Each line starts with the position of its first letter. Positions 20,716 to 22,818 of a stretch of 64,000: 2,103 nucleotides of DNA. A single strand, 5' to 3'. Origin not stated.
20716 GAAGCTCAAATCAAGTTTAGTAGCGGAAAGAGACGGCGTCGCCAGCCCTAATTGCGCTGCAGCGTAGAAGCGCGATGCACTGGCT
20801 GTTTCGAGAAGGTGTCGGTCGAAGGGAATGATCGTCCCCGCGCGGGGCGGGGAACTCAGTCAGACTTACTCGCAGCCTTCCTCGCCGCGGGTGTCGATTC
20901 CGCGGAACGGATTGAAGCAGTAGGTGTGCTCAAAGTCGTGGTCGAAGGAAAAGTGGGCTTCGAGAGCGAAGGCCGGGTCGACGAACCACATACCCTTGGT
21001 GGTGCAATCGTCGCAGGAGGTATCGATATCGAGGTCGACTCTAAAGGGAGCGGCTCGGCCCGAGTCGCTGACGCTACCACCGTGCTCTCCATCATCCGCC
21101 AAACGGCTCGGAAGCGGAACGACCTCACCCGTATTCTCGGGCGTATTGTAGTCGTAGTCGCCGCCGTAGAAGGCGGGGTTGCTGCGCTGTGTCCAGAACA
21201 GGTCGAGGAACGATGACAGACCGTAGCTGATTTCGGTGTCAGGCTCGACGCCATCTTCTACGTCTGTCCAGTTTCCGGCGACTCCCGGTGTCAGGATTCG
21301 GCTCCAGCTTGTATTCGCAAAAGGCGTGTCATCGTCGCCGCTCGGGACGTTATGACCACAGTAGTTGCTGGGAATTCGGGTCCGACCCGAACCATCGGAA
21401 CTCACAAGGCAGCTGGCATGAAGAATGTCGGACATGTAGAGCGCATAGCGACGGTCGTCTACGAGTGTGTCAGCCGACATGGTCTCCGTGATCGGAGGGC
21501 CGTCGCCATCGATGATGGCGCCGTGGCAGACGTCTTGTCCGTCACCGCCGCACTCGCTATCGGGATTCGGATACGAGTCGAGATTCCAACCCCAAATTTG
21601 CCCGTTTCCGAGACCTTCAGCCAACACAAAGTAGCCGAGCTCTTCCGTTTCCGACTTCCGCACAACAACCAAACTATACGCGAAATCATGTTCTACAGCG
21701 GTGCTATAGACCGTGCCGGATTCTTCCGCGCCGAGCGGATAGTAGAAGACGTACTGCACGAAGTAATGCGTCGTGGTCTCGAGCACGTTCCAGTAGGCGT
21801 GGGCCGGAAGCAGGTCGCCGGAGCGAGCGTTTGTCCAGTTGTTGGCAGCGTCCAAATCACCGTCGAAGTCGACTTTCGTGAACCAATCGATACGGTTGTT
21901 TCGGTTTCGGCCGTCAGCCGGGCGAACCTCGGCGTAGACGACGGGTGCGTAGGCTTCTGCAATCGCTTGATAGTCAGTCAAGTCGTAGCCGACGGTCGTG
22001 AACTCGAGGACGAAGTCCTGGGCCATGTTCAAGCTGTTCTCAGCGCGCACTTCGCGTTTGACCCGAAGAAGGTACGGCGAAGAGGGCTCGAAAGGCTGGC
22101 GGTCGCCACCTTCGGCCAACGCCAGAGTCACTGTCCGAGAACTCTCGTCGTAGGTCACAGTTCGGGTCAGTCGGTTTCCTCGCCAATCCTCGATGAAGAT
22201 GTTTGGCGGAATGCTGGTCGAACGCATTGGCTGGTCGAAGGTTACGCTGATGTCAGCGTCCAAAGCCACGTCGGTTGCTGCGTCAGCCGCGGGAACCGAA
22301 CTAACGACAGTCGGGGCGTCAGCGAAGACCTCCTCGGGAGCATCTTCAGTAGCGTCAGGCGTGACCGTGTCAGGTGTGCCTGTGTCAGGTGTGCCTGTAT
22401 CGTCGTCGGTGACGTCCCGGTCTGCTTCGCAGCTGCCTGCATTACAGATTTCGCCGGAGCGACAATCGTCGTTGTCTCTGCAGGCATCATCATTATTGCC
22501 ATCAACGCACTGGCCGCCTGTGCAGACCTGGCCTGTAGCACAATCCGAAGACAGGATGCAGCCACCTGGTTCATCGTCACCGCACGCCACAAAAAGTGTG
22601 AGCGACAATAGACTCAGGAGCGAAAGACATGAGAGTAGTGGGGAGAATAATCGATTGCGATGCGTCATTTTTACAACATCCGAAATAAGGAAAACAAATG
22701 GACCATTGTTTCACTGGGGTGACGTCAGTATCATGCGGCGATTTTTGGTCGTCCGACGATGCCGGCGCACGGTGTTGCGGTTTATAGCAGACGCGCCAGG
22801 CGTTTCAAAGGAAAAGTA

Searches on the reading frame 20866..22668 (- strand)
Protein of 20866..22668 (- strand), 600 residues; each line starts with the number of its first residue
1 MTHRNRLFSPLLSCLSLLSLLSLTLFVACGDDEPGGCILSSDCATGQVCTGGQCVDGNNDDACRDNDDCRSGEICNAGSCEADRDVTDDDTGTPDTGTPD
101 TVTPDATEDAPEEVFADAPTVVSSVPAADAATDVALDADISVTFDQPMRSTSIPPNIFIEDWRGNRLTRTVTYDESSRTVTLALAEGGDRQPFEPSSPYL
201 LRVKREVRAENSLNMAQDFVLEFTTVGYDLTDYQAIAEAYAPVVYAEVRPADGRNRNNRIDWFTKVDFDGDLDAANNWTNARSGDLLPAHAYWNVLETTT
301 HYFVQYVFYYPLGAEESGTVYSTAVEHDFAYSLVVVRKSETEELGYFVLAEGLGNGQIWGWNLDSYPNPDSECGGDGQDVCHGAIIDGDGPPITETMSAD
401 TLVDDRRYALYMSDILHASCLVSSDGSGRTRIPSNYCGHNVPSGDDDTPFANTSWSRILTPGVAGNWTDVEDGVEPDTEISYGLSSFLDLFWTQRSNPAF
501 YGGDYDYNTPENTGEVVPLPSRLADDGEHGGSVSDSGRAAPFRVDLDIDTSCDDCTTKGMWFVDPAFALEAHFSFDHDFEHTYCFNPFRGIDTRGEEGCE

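Call 5: search_protein_families(library=pfam, proteins=[window:20866-22668:-], max_evalue=0.1)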
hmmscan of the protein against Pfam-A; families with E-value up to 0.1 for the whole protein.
window:20866-22668:- (600 aa): 3 families
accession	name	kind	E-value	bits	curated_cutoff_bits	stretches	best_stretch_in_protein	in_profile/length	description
PF13205.12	Big_5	-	7.9e-14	52.7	23.6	1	117-225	3-105/105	Bacterial Ig-like domain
PF23416.1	DUF7107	-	0.00054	20.7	24.6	1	37-80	2-46/48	Domain of unknown function (DUF7107)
PF21164.2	Dumpy_DPY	-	0.019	15.4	27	1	37-56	4-23/24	Dumpy, DPY module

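Call 6: search_protein_families(library=ncbifam, proteins=[window:20866-22668:-], max_evalue=0.1)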
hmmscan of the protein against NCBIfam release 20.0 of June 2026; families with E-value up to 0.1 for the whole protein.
window:20866-22668:- (600 aa): 1 family
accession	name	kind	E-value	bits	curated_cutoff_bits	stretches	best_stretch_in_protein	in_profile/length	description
TIGR04201.1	Myxo_Cys_RPT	repeat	0.0048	17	25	1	34-54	2-22/22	Cys-rich repeat-containing protein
